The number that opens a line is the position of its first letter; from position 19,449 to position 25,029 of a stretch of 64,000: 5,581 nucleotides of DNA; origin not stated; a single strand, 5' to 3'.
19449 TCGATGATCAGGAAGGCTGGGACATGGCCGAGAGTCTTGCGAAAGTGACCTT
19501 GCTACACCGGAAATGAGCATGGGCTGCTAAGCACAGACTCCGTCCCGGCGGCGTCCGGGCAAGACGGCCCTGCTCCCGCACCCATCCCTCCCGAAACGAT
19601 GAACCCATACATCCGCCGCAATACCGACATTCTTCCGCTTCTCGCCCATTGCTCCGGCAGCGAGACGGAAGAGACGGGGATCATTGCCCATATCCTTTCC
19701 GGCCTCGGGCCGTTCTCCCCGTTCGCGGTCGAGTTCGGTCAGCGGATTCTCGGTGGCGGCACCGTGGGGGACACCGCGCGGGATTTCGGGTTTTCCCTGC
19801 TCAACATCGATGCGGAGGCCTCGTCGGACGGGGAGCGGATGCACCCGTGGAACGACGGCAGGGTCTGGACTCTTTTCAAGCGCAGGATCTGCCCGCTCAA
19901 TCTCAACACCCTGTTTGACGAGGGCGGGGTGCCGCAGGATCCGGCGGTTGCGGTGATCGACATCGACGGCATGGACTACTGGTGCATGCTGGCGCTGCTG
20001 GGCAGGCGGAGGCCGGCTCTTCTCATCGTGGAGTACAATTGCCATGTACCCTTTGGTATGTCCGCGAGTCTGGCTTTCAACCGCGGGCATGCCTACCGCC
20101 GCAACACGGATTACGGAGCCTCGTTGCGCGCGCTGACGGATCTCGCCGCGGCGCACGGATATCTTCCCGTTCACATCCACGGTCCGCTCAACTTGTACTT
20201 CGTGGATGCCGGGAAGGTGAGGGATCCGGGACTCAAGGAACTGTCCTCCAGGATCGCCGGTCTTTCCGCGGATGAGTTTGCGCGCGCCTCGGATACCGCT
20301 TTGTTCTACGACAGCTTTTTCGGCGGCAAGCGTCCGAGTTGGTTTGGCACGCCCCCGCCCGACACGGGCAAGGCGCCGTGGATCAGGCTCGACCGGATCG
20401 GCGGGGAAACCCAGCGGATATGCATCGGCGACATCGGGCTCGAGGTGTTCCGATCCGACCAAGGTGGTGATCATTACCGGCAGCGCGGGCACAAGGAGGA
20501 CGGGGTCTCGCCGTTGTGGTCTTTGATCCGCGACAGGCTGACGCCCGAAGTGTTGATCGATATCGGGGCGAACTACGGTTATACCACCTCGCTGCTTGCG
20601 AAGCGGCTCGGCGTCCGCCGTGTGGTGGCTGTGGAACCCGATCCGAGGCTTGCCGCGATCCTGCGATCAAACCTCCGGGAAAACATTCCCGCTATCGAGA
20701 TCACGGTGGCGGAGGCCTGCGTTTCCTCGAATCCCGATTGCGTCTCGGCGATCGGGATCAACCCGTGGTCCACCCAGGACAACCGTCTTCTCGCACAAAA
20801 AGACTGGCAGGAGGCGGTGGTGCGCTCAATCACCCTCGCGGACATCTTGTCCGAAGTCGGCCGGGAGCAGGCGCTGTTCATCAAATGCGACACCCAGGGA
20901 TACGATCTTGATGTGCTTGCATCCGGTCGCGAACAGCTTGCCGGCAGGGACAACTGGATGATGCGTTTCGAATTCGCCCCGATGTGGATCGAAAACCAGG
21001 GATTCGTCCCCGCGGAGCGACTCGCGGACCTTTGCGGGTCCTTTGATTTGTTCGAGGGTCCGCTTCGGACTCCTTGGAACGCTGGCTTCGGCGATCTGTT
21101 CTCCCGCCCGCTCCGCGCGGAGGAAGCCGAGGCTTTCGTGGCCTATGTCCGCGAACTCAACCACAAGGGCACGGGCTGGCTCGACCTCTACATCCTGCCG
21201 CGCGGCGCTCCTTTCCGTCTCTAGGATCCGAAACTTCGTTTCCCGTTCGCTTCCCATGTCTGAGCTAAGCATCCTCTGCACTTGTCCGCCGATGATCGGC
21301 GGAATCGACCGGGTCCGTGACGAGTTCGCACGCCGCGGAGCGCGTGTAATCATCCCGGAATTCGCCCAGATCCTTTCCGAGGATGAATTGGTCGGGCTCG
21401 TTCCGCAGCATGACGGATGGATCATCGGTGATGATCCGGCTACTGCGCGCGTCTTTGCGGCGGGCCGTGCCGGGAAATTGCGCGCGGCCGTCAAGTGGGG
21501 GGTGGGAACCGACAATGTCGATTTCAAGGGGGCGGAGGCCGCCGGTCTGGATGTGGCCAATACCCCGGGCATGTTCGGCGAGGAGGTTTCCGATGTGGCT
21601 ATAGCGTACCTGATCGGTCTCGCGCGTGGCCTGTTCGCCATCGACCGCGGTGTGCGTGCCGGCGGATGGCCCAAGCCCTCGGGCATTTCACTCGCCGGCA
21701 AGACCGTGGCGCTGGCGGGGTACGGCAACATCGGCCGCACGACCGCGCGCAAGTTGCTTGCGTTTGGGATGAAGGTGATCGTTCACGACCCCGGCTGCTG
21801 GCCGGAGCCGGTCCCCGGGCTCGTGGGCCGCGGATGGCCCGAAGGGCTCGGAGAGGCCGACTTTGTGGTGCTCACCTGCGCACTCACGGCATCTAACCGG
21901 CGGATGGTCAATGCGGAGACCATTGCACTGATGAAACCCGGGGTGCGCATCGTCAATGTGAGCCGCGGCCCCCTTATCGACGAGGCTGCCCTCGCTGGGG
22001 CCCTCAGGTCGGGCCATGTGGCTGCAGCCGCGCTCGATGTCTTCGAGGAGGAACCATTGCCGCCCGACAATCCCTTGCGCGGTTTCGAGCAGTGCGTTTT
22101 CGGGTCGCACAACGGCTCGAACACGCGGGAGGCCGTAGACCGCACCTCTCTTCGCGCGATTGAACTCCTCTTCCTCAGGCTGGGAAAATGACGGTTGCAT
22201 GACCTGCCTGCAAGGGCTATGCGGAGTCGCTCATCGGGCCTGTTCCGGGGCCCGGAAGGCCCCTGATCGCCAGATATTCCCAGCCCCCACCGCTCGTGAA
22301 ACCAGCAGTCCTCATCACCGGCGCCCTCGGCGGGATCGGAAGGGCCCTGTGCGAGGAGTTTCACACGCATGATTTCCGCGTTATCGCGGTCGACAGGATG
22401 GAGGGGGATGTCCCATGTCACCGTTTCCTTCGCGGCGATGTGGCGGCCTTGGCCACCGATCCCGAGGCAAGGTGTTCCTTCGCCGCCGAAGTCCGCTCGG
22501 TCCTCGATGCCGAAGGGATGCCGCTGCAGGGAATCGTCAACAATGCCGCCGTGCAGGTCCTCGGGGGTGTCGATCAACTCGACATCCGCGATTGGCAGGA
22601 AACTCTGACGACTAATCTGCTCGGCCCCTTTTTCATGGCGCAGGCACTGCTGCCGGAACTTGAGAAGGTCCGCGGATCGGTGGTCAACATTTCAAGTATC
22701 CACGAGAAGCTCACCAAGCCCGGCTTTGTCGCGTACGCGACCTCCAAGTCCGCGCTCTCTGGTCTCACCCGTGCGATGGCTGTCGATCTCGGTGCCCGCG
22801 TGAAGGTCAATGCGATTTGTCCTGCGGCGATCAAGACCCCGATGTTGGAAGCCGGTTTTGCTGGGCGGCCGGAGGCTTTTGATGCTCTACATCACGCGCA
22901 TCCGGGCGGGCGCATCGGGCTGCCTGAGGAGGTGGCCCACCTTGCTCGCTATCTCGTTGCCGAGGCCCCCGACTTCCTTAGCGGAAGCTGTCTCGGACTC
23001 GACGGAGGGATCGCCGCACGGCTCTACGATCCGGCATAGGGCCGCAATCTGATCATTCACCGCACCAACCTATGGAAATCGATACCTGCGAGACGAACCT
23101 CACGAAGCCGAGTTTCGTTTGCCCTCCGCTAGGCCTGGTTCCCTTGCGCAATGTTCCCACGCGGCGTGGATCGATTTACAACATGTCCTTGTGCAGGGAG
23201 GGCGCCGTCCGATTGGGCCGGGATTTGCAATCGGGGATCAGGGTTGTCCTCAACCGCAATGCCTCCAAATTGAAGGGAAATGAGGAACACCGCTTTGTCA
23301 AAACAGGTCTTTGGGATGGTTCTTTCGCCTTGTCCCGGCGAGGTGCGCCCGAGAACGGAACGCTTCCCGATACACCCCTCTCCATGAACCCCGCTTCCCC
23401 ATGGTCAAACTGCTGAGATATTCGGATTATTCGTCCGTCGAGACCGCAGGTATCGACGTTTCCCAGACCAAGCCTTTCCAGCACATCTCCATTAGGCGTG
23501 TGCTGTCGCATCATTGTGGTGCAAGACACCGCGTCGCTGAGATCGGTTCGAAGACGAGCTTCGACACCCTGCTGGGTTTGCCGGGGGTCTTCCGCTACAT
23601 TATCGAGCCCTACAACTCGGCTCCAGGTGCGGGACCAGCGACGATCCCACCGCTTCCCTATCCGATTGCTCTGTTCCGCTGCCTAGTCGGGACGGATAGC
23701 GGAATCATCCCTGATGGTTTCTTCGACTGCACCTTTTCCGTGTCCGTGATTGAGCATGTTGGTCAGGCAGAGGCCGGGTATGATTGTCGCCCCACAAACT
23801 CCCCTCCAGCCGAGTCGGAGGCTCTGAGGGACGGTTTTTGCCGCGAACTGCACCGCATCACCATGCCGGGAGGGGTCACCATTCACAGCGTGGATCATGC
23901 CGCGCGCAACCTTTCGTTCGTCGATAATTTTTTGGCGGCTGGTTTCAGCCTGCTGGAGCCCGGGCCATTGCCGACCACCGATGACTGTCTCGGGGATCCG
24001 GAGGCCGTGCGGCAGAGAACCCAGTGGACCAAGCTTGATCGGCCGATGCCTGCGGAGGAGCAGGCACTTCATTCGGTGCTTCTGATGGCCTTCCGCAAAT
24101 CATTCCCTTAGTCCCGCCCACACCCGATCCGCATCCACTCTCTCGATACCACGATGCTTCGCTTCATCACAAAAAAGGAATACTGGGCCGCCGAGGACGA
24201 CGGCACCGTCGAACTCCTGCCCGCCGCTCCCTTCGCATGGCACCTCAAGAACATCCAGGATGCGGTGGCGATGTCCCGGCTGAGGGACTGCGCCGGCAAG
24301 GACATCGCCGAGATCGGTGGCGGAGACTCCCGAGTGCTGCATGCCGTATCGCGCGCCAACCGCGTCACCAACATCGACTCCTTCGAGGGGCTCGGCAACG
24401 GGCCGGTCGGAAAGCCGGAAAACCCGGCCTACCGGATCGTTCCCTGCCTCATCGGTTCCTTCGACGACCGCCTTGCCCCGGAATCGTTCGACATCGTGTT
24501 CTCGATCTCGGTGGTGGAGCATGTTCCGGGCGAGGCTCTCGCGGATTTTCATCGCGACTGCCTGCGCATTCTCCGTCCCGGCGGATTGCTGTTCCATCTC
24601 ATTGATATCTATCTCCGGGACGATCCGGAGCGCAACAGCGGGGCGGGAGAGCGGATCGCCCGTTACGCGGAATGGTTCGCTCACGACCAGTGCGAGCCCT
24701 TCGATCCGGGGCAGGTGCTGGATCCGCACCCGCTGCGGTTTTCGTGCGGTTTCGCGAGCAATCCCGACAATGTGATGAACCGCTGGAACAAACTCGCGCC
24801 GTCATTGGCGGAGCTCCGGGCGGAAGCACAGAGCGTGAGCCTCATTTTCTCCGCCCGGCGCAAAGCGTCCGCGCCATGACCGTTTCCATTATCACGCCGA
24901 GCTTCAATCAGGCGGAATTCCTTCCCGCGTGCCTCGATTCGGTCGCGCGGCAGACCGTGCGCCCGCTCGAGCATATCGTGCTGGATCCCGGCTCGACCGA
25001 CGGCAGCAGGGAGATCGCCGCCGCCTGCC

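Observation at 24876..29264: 1462-aa assembly-line glycan enzyme: GT2, ulosonate-transferase-like, GT-B and methyltransferase domains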

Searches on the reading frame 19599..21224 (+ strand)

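Call 5: search_protein_families(library=pfam, proteins=[window:19599-21224:+], max_evalue=0.001)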
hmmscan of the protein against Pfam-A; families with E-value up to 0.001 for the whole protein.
window:19599-21224:+ (541 aa): 2 families
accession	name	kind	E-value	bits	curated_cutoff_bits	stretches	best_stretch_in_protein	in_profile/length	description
PF05050.19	Methyltransf_21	-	7e-13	49.5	22.7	1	321-460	1-149/173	Methyltransferase FkbM domain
PF00398.26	RrnaAD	-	0.00016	21.3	24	1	318-363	33-78/263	Ribosomal RNA adenine dimethylase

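Call 34: search_protein_families(library=ncbifam, proteins=[window:19599-21224:+], max_evalue=0.001)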
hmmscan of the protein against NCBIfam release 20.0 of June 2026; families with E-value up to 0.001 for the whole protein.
window:19599-21224:+ (541 aa): 3 families
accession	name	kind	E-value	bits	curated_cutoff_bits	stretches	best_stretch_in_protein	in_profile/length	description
TIGR01444.1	fkbM_fam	subfamily_domain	1.9e-21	77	37.7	1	318-450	1-134/143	FkbM family methyltransferase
TIGR04188.1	methyltr_grsp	subfamily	9.4e-05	21.9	380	1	320-360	112-152/363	ATP-grasp peptide maturase system methyltransferase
NF000337.1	erm_SHROVE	exception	0.0002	20.7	320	1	315-391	28-102/248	ErmE/ErmH/ErmO/ErmR family 23S rRNA (adenine(2058)-N(6))-methyltransferase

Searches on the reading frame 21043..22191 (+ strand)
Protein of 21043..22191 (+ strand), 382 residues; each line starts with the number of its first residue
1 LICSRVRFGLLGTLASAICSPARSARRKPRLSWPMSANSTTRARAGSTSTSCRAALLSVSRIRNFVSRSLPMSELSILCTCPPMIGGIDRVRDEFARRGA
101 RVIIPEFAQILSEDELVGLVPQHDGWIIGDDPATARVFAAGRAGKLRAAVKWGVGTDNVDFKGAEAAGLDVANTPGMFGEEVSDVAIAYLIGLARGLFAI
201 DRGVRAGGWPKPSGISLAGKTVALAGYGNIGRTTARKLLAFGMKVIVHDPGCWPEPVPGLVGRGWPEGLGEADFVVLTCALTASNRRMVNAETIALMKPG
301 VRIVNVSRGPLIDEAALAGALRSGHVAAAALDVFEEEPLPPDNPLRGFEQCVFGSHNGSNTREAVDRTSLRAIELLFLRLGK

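Call 5: search_protein_families(library=pfam, proteins=[window:21043-22191:+], max_evalue=0.001)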
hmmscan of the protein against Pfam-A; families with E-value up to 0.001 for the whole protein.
window:21043-22191:+ (382 aa): 3 families
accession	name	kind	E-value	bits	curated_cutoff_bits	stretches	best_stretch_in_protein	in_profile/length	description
PF02826.25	2-Hacid_dh_C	-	9.6e-50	168.9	25.1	1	187-358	1-178/178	D-isomer specific 2-hydroxyacid dehydrogenase, NAD binding domain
PF00389.36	2-Hacid_dh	-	5.3e-11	42.8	24.6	1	104-373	21-117/134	D-isomer specific 2-hydroxyacid dehydrogenase, catalytic domain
PF00670.27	AdoHcyase_NAD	-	0.00024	21.7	27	1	214-249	18-55/162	S-adenosyl-L-homocysteine hydrolase, NAD binding domain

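Call 34: search_protein_families(library=ncbifam, proteins=[window:21043-22191:+], max_evalue=0.001)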
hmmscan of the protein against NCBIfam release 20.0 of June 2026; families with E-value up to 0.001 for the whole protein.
window:21043-22191:+ (382 aa): 23 families
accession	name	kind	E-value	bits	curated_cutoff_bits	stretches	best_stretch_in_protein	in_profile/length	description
TIGR01327.1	PGDH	equivalog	6.9e-51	173.6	454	1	109-371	27-292/525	phosphoglycerate dehydrogenase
NF009714.1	PRK13243.1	equivalog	3.7e-45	154.7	455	1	142-368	64-301/332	glyoxylate reductase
NF041369.1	Dhydh_Halo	equivalog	1.4e-37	129.6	400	1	155-364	65-279/305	D-2-hydroxyacid dehydrogenase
NF005069.0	PRK06487.1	equivalog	7.4e-37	127.1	448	1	147-366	71-297/320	2-hydroxyacid dehydrogenase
NF008759.0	PRK11790.1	equivalog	4.2e-34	117.9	404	1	134-367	67-304/410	phosphoglycerate dehydrogenase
NF011938.0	PRK15409.1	equivalog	4e-33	114.8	492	1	142-367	63-296/324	glyoxylate/hydroxypyruvate reductase GhrB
NF005387.0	PRK06932.1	equivalog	8.2e-31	107.1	492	1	153-345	73-271/314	2-hydroxyacid dehydrogenase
NF005750.0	PRK07574.1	equivalog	8.7e-24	84.3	329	1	142-369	111-346/386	NAD-dependent formate dehydrogenase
NF006263.0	PRK08410.1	equivalog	2.5e-21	76.4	389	1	145-346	63-270/311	D-2-hydroxyacid dehydrogenase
NF005027.0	PRK06436.1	equivalog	6.7e-19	68.1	261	1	141-339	47-241/303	2-hydroxyacid dehydrogenase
NF000492.1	vanH_gen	exception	3.4e-18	65.8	540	1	152-337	73-255/312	D-lactate dehydrogenase VanH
NF006374.0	PRK08605.1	subfamily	2.2e-16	59.9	356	1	148-337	72-266/332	D-lactate dehydrogenase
NF000371.1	vanH_Agroup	exception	2.8e-16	59.6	700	1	147-337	73-260/322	VanH-A/VanH-Pt family D-lactate dehydrogenase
NF001309.0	PRK00257.1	equivalog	3e-15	56.1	434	1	153-338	66-238/379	4-phosphoerythronate dehydrogenase PdxB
NF000004.1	vanH-D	exception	7e-15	55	550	1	153-337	80-261/323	D-lactate dehydrogenase VanH-D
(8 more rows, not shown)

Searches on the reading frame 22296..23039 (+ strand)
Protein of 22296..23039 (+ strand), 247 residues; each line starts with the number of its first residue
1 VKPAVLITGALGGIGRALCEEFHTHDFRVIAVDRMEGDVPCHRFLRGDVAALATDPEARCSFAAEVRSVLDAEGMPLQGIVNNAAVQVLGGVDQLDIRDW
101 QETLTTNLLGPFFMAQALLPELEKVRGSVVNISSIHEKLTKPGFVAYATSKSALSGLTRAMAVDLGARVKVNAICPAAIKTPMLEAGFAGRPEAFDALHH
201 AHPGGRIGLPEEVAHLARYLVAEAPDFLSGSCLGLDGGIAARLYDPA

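Call 5: search_protein_families(library=pfam, proteins=[window:22296-23039:+], max_evalue=0.001)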
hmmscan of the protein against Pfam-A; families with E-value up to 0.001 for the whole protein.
window:22296-23039:+ (247 aa): 6 families
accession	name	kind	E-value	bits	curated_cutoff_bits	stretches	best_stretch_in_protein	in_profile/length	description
PF13561.12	adh_short_C2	-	2.9e-40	138.8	27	1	9-239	1-235/236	Enoyl-(Acyl carrier protein) reductase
PF00106.31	adh_short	-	5.3e-40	137.4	26.6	1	4-186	2-189/195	short chain dehydrogenase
PF23441.1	SDR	-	2.1e-08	34.3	27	1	92-239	107-255/258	SDR-like rossmann domain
PF08659.16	KR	-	1.4e-06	28.8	22.6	1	5-161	3-163/180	KR domain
PF01370.27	Epimerase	-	0.00015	21.7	20.9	1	5-50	1-51/240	NAD dependent epimerase/dehydratase family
PF08643.16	DUF1776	-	0.00093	19.1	25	0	89-171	105-191/294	Fungal family of unknown function (DUF1776)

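Call 34: search_protein_families(library=ncbifam, proteins=[window:22296-23039:+], max_evalue=0.001)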
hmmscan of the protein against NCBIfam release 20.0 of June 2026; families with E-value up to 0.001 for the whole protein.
window:22296-23039:+ (247 aa): 211 families (the best 25 are shown)
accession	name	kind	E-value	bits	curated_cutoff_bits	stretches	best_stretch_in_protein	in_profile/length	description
NF005559.1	PRK07231.1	subfamily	4.8e-43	147.5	215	1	5-239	7-247/249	glucose 1-dehydrogenase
NF052558.1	MBtsdlDhBudC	equivalog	7e-41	140.4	270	1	4-243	5-245/250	meso-2,3-butanediol dehydrogenase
NF005007.0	PRK06398.1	equivalog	8.4e-40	136.6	341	1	4-243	9-249/259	aldose dehydrogenase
NF009466.0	PRK12826.1-2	subfamily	1.1e-38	133.1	222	1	4-240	5-245/248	3-oxoacyl-ACP reductase FabG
NF004791.0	PRK06138.1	equivalog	2e-37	128.9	312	1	5-241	8-251/252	SDR family oxidoreductase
NF006598.0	PRK09135.1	equivalog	3.4e-36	125.1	288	1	2-239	6-245/249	pteridine reductase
NF005469.0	PRK07063.1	equivalog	6.1e-36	124.3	306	1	4-241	9-256/260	SDR family oxidoreductase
NF005309.0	PRK06841.1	subfamily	8.4e-36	123.8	286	1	5-240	18-253/255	GolD/DthD family dehydrogenase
NF005067.0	PRK06484.1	equivalog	1.2e-35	123.1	713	1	5-241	12-253/524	short chain dehydrogenase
NF005681.0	PRK07478.1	subfamily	1.3e-35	123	267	1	5-241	9-251/254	SDR family oxidoreductase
NF004198.0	PRK05653.1-3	equivalog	1.8e-35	122.6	296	1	4-239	9-246/248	3-oxoacyl-ACP reductase FabG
NF005118.0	PRK06550.1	equivalog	1.9e-34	119.6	270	1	3-239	6-233/236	3-oxoacyl-ACP reductase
NF004818.0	PRK06172.1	equivalog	3.8e-34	118.2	336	1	5-241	10-252/253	SDR family oxidoreductase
NF009464.0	PRK12824.1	subfamily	2.6e-33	115.7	269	1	3-239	3-242/245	3-oxoacyl-ACP reductase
NF005474.0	PRK07074.1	equivalog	1.4e-32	113.4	361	1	3-241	4-244/259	SDR family oxidoreductase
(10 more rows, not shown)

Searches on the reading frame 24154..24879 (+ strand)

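Call 5: search_protein_families(library=pfam, proteins=[window:24154-24879:+], max_evalue=0.001)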
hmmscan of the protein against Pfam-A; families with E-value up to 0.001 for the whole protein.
window:24154-24879:+ (241 aa): 3 families
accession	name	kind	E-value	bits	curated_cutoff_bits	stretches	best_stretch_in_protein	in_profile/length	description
PF08241.18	Methyltransf_11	-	3.4e-09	37.7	21.2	1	53-147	2-94/95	Methyltransferase domain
PF08242.18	Methyltransf_12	-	9.2e-06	26.7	30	1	53-146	2-98/98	Methyltransferase domain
PF13649.12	Methyltransf_25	-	1.5e-05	26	27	1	51-144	1-97/97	Methyltransferase domain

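Call 34: search_protein_families(library=ncbifam, proteins=[window:24154-24879:+], max_evalue=0.001)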
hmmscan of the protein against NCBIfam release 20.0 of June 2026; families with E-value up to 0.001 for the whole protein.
window:24154-24879:+ (241 aa): 3 families
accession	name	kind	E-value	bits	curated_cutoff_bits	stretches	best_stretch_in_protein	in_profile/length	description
TIGR01983.1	UbiG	equivalog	0.00011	21.6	102.95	1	100-147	103-150/228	bifunctional 2-polyprenyl-6-hydroxyphenol methylase/3-demethylubiquinol 3-O-methyltransferase UbiG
NF040703.1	cyclopro_CfaB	exception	0.00014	20.8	650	1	106-172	221-288/393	C17 cyclopropane fatty acid synthase CfaB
NF043040.1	corrin_prot_MT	hypoth_equivalog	0.00023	20.7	180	1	31-146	27-145/216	corrinoid protein-associated methyltransferase CpaM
